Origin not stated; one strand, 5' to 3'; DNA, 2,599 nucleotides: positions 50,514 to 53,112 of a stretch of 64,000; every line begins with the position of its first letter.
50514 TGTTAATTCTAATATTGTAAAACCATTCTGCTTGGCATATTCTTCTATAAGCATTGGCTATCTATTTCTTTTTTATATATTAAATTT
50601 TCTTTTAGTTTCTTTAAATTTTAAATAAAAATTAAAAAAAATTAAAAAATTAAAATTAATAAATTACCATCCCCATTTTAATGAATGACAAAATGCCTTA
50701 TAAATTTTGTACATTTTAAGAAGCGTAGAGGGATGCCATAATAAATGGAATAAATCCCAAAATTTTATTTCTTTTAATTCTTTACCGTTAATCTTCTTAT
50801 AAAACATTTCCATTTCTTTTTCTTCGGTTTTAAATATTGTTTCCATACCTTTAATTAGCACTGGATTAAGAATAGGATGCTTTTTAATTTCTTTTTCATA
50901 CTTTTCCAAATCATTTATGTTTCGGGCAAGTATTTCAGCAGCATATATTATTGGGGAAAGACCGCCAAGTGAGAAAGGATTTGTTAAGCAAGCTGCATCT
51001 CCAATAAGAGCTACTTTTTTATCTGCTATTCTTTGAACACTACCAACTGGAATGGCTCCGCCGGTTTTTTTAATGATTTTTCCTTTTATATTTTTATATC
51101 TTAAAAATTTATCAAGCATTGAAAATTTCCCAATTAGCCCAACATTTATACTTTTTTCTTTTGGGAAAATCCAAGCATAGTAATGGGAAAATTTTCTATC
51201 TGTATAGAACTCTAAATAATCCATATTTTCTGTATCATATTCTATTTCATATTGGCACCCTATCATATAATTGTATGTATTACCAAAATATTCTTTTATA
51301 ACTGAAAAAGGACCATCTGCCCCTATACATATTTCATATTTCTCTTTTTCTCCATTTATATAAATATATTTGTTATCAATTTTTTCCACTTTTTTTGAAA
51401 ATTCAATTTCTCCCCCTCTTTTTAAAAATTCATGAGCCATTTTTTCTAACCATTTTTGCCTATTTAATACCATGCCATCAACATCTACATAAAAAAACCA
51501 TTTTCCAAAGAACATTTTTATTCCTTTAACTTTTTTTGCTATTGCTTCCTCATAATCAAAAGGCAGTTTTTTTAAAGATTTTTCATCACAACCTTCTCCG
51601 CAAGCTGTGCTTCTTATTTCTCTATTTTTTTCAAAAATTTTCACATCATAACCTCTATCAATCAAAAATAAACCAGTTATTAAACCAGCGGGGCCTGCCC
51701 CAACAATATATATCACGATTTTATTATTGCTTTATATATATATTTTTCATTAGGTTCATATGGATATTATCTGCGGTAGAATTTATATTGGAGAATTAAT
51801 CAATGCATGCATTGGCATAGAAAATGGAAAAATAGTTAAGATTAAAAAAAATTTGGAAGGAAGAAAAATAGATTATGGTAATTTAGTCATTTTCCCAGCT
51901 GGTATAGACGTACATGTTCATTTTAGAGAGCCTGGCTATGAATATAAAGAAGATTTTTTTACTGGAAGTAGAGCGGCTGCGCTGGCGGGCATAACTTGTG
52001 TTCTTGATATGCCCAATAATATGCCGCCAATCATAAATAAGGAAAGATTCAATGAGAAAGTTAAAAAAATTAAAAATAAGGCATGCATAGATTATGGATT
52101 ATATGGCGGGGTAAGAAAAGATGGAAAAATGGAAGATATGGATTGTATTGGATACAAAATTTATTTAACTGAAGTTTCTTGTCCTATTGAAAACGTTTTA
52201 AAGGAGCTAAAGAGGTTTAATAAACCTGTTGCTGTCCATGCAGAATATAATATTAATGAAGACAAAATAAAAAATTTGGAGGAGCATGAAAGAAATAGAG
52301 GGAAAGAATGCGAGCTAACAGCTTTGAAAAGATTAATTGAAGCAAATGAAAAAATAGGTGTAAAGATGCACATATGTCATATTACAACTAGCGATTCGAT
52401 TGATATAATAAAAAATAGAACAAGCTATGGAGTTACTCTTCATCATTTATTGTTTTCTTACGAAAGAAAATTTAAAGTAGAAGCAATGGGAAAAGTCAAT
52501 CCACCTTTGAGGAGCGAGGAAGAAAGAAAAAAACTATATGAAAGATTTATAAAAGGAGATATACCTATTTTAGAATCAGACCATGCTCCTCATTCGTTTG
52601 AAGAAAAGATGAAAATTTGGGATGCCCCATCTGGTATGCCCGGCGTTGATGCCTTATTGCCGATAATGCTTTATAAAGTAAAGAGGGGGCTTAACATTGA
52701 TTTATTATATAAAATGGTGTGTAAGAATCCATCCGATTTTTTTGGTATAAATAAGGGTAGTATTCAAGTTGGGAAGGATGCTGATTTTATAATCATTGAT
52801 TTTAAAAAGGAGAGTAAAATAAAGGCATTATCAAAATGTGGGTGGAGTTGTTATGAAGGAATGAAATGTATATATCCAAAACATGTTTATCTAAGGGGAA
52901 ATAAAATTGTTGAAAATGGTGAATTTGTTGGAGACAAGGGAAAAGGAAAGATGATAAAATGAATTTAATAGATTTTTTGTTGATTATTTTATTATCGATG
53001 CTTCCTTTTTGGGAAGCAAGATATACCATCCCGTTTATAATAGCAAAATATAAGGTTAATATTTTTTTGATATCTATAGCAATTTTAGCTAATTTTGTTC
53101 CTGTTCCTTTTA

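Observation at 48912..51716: Large radical-SAM enzyme paired with a second GGR-family flavoprotein, a candidate membrane-lipid tailoring module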

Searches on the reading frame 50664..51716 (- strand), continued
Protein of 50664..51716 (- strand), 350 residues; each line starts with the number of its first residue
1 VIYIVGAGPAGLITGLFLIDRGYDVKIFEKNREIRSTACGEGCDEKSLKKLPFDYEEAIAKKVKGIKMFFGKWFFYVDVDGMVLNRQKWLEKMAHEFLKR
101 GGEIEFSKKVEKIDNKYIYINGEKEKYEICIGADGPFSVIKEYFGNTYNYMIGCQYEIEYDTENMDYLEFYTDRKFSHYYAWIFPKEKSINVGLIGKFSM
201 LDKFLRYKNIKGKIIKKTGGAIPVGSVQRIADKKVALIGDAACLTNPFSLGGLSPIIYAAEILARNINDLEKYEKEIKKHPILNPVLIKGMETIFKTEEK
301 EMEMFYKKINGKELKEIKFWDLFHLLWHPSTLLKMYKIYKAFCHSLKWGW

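Call 31: find_encoding_contigs(protein=P0132, flank=8000, max_places=2)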
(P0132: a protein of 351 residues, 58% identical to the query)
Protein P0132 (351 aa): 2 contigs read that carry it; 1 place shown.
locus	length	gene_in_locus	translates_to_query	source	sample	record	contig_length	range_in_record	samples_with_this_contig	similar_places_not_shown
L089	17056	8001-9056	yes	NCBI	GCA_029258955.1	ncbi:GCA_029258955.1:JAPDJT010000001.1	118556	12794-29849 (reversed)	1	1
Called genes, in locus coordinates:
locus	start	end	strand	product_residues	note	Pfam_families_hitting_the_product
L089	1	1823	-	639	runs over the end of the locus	PF01364:Peptidase_C25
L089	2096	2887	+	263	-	PF14478:DUF4430, PF17957:Big_7 (weak)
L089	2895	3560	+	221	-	PF20221:DUF6580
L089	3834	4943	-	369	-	PF01950:FBPase_3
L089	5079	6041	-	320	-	PF00586:AIRS, PF02769:AIRS_C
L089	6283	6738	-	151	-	PF06695:Sm_multidrug_ex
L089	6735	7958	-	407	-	PF07969:Amidohydro_3 (faint), PF01979:Amidohydro_1, PF12890:DHOase (weak)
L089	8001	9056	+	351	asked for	PF01266:DAO (faint), PF01494:FAD_binding_3 (faint), PF13450:NAD_binding_8 (faint)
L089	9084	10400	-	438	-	-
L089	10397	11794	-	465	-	PF13229:Beta_helix, PF05048:NosD (weak), PF13229:Beta_helix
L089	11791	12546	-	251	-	PF05048:NosD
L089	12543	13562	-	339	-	PF22842:Pel9A-like_beta_helix (weak), PF05048:NosD, PF13229:Beta_helix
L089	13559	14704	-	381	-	PF05048:NosD, PF13229:Beta_helix, PF05048:NosD, PF13229:Beta_helix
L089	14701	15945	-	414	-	PF13229:Beta_helix, PF05048:NosD, PF13229:Beta_helix, PF05048:NosD, PF13229:Beta_helix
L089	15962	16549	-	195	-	-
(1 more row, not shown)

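Call 70: predict_structure(alignment_id=A3)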
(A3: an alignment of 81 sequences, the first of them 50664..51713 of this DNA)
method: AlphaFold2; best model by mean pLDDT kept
length: 349 residues; sequences in the alignment: 81
mean_pLDDT: 95.4   pTM: 0.92
mean pLDDT of the five models: 95.4, 95.1, 95.0, 94.0, 93.9
residues with pLDDT >= 90: 332; 70-90: 16; 50-70: 1; < 50: 0
segments of 3 or more residues with pLDDT < 50: none
pLDDT, mean of each block of 10 residues (from residue 1): 98 99 98 85 94 94 97 97 95 98 98 96 96 94 93 96 97 94 96 97 97 95 90 97 94 96 99 98 96 95 96 94 92 96 91
secondary structure, 60 per line:
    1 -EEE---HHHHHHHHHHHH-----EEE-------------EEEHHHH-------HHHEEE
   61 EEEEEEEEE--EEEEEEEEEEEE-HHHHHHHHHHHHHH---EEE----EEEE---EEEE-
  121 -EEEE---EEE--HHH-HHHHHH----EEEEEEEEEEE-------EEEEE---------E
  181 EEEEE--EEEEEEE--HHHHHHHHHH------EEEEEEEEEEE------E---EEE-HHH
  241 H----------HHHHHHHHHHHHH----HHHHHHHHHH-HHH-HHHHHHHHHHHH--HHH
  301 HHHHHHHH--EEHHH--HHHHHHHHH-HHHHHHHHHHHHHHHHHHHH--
elements in order: E2-4 H8-19 E25-27 E41-43 H44-47 E58-69 E72-83 H85-98 E102-104 E109-112 E116-119 E122-125 E129-131 H138-143 E148-158 E166-170 E180-185 E188-194 H197-206 E213-223 E234-236 H238-241 H252-264 H269-278 H284-295 H298-308 H318-326 H328-347

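Call 75: fold_search(model_id=the predicted structure, library=pdb)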
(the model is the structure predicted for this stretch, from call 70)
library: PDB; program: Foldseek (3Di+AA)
matches with E <= 10: 1911; with E <= 0.001: 972
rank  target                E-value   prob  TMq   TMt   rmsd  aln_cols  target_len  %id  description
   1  3oz2                  9.8e-25  1.00  0.83  0.74   3.9       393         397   23  Crystal structure of a geranylgeranyl bacteriochlorophyll reductase-like (Ta0516) from Thermoplasma acidophilum at 1.60  (released 2010-10-27)
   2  4opt                  4.2e-21  1.00  0.78  0.61   5.6       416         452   19  Constructing tailored isoprenoid products by structure-guided modification of geranylgeranyl reductase (released 2014-07-09)
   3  4opg                  4.7e-21  1.00  0.78  0.61   6.2       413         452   19  Constructing tailored isoprenoid products by structure-guided modification of geranylgeranyl reductase. (released 2014-07-09)
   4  4opl                  5.0e-21  1.00  0.78  0.61   6.2       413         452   19  Constructing tailored isoprenoid products by structure-guided modification of geranylgeranyl reductase. (released 2014-07-09)
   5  4opu                  5.0e-21  1.00  0.78  0.61   6.0       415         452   20  Constructing tailored isoprenoid products by structure-guided modification of geranylgeranyl reductase (released 2014-07-09)
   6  3atq                  1.4e-20  1.00  0.70  0.55   7.5       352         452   21  Geranylgeranyl Reductase (GGR) from Sulfolobus acidocaldarius (released 2011-05-04)
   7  4opi                  4.7e-20  1.00  0.72  0.56   5.5       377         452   19  Constructing tailored isoprenoid products by structure-guided modification of geranylgeranyl reductase. (released 2014-07-09)
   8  7koe_C                1.2e-17  1.00  0.72  0.59   6.7       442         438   16  Electron bifurcating flavoprotein Fix/EtfABCX (released 2021-01-20)
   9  3nix_D                1.2e-16  1.00  0.66  0.58   4.6       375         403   16  Crystal structure of flavoprotein/dehydrogenase from Cytophaga hutchinsonii. Northeast Structural Genomics Consortium  (released 2010-06-30)
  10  8urd_C                1.4e-16  1.00  0.64  0.56   7.4       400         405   17  Bacillus niacini flavin monooxygenase with bound (2,6)DHP (released 2024-09-18)
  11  8gsm_J                2.3e-16  1.00  0.69  0.56   4.7       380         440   15  Crystal Structure of VibMO1 (released 2023-09-13)
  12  3i3l                  2.3e-16  1.00  0.65  0.43   5.5       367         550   17  Crystal structure of CmlS, a flavin-dependent halogenase (released 2010-03-09)
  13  3nix_E                2.6e-16  1.00  0.68  0.59   4.3       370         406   16  Crystal structure of flavoprotein/dehydrogenase from Cytophaga hutchinsonii. Northeast Structural Genomics Consortium  (released 2010-06-30)
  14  8gsm_G                3.7e-16  1.00  0.63  0.51   8.6       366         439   14  Crystal Structure of VibMO1 (released 2023-09-13)
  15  3nix_A                7.9e-16  1.00  0.65  0.56   5.1       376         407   16  Crystal structure of flavoprotein/dehydrogenase from Cytophaga hutchinsonii. Northeast Structural Genomics Consortium  (released 2010-06-30)
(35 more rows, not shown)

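Call 76: find_encoding_contigs(protein=P0229, flank=7000, max_places=1)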
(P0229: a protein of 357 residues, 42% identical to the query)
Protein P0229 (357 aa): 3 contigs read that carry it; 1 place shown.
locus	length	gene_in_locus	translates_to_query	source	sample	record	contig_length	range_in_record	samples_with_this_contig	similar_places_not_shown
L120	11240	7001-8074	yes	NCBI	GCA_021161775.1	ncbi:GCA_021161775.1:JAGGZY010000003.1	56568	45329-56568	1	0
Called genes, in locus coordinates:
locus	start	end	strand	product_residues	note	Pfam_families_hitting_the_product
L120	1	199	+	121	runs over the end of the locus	PF08378:NERD, PF02021:UPF0102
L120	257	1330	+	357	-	PF17792:ThiD2, PF02581:TMP-TENI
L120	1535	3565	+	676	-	PF03030:H_PPase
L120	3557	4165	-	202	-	PF23023:Anti-Pycsar_Apyc1 (weak), PF00753:Lactamase_B, PF12706:Lactamase_B_2 (weak)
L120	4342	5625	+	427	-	PF00587:tRNA-synt_2b, PF03129:HGTP_anticodon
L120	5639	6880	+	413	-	PF00149:Metallophos, PF12850:Metallophos_2 (faint)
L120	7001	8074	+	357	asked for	PF00890:FAD_binding_2 (weak), PF01266:DAO (weak), PF01494:FAD_binding_3 (weak), PF03486:HI0933_like (faint), PF05834:Lycopene_cycl (faint), PF07992:Pyr_redox_2, PF13738:Pyr_redox_3 (weak), PF22578:GGR_cat (weak), +1 more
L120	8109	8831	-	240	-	PF00156:Pribosyltran (weak)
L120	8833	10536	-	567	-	PF01979:Amidohydro_1, PF07969:Amidohydro_3 (faint), PF13382:Adenine_deam_C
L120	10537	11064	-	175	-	PF00156:Pribosyltran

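Call 77: find_encoding_contigs(protein=P0191, flank=7000, max_places=1)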
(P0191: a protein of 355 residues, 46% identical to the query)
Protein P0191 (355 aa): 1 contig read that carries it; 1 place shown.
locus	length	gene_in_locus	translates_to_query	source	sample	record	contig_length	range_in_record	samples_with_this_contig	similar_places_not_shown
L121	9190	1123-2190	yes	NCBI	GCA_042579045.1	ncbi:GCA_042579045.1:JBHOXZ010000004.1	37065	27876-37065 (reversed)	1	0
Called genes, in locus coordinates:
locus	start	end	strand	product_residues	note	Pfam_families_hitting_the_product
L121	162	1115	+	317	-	PF00494:SQS_PSY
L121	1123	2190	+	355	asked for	PF01266:DAO (faint), PF01494:FAD_binding_3 (weak), PF05834:Lycopene_cycl (faint), PF07992:Pyr_redox_2 (weak), PF22578:GGR_cat (weak)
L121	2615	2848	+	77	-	-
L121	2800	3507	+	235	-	PF04072:LCM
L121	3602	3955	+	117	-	-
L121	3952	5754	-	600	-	PF00664:ABC_membrane, PF00005:ABC_tran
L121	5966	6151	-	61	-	-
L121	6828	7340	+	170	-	PF10633:NPCBM_assoc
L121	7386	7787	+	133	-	-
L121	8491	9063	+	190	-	-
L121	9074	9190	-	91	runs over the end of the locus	-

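Call 78: find_encoding_contigs(protein=P0147, flank=7000, max_places=1)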
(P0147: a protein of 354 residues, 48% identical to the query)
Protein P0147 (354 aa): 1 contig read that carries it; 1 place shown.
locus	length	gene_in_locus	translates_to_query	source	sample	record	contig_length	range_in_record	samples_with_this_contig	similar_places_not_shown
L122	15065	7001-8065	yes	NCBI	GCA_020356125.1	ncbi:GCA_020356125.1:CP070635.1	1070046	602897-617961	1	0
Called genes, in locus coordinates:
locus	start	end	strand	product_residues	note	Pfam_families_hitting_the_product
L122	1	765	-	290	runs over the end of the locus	-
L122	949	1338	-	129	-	-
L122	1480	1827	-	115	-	-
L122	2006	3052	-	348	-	PF01758:SBF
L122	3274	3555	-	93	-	-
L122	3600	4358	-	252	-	PF01135:PCMT, PF13489:Methyltransf_23, PF01209:Ubie_methyltran, PF05175:MTS (weak), PF13847:Methyltransf_31, PF08241:Methyltransf_11, PF08242:Methyltransf_12, PF13649:Methyltransf_25, +3 more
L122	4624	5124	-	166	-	-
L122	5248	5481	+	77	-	-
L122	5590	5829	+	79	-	-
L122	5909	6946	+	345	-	PF04055:Radical_SAM, PF13186:SPASM (weak)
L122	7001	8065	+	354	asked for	PF01266:DAO (faint), PF01494:FAD_binding_3 (faint), PF03486:HI0933_like (faint), PF05834:Lycopene_cycl (faint), PF07992:Pyr_redox_2 (faint)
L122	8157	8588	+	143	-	PF00164:Ribosom_S12_S23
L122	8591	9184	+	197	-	PF00177:Ribosomal_S7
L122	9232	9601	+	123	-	PF00009:GTP_EFTU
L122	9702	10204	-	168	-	PF02745:MCR_alpha_N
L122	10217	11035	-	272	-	PF02240:MCR_gamma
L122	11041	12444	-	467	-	PF02783:MCR_beta_N, PF02241:MCR_beta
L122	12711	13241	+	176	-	PF07690:MFS_1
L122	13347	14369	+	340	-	PF00752:XPG_N, PF00867:XPG_I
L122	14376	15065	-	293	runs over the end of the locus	PF01545:Cation_efflux, PF16916:ZT_dimer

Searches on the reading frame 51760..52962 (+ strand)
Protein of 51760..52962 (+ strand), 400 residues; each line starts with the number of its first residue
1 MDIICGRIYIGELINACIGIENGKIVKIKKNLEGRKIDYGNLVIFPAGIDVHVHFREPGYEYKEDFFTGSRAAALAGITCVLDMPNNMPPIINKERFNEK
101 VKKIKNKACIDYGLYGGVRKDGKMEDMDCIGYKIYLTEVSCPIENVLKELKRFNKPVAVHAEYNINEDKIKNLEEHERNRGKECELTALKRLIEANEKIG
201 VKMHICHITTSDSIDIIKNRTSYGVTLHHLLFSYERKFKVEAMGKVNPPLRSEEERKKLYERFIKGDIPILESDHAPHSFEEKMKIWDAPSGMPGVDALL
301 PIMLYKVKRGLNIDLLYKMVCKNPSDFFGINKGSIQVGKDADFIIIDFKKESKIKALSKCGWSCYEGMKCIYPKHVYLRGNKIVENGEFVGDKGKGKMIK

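Call 3: search_protein_families(library=pfam, proteins=[window:51760-52962:+], max_evalue=0.01)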
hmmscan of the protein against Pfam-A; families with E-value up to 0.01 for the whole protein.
window:51760-52962:+ (400 aa): 2 families
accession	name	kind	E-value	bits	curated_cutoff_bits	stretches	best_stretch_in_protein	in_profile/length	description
PF01979.26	Amidohydro_1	-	2.5e-25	89.9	25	2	143-359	137-331/345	Amidohydrolase family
PF07969.17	Amidohydro_3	-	1.9e-06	28.1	29.7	1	305-348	401-446/472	Amidohydrolase family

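Call 4: search_protein_families(library=ncbifam, proteins=[window:51760-52962:+], max_evalue=0.01)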
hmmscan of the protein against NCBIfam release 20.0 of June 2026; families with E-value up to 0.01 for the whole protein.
window:51760-52962:+ (400 aa): 48 families (the best 25 are shown)
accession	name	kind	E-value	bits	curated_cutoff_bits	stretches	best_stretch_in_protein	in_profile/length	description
NF002668.0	PRK02382.1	equivalog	3.3e-103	345.7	452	1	17-399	15-426/436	dihydroorotase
NF002284.0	PRK01211.1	subfamily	4.3e-97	325.6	462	1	3-399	2-403/409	dihydroorotase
TIGR00857.1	pyrC_multi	subfamily_domain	5e-95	318.9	279.05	1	12-386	2-411/412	dihydroorotase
NF003271.0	PRK04250.1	equivalog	2e-87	293.5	405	1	4-398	6-401/407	dihydroorotase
NF006559.0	PRK09060.1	equivalog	3.8e-79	266.1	482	1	16-399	23-436/444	dihydroorotase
NF001541.2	PRK00369.1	equivalog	1.4e-70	237.8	310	1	15-393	11-392/400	dihydroorotase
NF005751.0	PRK07575.1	equivalog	1.7e-70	237.7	529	1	11-397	17-432/440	dihydroorotase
TIGR03178.1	allantoinase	equivalog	8e-66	222.6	357.85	1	14-399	16-439/441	allantoinase AllB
NF004839.0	PRK06189.1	equivalog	1.2e-61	208.8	631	1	13-399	18-445/451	allantoinase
NF058539.1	ergo_uti2_ErtD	equivalog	1.7e-58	198.6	650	2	166-400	196-446/449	hydantoin-5-propionate amidohydrolase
NF006688.0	PRK09236.1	equivalog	7.7e-56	189.7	535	1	12-391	16-433/444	dihydroorotase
NF006837.0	PRK09357.1-2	equivalog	4.2e-55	187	575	1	11-371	14-408/428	dihydroorotase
NF058538.1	ergo_util_ErtD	equivalog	3e-53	181.2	600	2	163-400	192-445/446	hydantoin-5-propionate amidohydrolase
NF006844.0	PRK09357.2-5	equivalog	1.4e-50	172.6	701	1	18-355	24-387/422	dihydroorotase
NF006839.0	PRK09357.1-4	equivalog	5.5e-47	160.3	576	1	18-364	22-399/422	dihydroorotase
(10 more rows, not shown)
